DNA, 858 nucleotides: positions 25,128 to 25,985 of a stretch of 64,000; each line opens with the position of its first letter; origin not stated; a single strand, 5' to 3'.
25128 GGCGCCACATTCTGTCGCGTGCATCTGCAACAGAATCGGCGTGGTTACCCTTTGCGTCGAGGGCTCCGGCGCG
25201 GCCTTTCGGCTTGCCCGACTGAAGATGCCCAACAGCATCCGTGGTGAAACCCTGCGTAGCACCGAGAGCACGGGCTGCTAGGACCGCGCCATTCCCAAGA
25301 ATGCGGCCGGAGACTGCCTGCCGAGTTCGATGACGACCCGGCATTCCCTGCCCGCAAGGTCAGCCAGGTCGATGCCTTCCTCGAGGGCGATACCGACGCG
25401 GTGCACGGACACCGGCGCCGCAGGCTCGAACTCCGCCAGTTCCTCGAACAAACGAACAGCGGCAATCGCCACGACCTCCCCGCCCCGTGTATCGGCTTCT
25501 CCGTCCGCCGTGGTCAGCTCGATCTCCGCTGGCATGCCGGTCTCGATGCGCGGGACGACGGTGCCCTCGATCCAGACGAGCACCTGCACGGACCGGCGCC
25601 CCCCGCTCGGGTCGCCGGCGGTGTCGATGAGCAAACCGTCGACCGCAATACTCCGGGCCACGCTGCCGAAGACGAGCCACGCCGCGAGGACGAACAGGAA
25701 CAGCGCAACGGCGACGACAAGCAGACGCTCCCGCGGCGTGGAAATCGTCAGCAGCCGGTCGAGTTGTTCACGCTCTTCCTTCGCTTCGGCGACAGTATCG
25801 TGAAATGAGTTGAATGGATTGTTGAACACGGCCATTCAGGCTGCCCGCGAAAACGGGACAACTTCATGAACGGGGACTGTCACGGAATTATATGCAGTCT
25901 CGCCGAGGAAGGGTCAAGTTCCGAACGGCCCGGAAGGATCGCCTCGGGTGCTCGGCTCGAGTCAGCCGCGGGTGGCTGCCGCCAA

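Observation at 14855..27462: Lower-GC 12.6-kb island: NHLP-leader / E1-YcaO RiPP pathway with dual ABC exporter, Trp halogenase and two unassigned tailoring proteins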

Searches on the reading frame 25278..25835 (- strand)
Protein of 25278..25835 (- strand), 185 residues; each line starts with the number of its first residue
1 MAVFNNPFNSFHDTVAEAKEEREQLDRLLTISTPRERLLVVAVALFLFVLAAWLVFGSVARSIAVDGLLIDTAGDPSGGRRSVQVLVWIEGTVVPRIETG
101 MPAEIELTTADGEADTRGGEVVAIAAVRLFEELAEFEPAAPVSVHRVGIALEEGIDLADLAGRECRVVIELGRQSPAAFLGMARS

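Call 4: search_protein_families(library=pfam, proteins=[window:25278-25835:-], max_evalue=0.01)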
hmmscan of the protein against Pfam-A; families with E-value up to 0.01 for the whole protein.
window:25278-25835:- (185 aa): 0 families

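Call 5: search_protein_families(library=ncbifam, proteins=[window:25278-25835:-], max_evalue=0.01)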
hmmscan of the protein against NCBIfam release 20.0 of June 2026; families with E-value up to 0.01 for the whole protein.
window:25278-25835:- (185 aa): 1 family
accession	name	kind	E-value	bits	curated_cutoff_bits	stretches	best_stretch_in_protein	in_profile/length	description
TIGR03794.1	NHLM_micro_HlyD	equivalog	9e-06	24.8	156.2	1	23-73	6-56/421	NHLP bacteriocin system secretion protein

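Call 95: search_protein_families(library=pfam, proteins=[window:25278-25835:-], max_evalue=1)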
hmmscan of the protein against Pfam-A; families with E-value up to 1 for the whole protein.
window:25278-25835:- (185 aa): 2 families
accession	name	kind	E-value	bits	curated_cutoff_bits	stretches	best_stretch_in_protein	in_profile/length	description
PF04612.17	T2SSM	-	0.15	12.7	27.8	1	23-56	2-35/160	Type II secretion system (T2SS), protein M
PF19637.4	DUF6140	-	0.22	12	27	1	96-130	18-52/69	Family of unknown function (DUF6140)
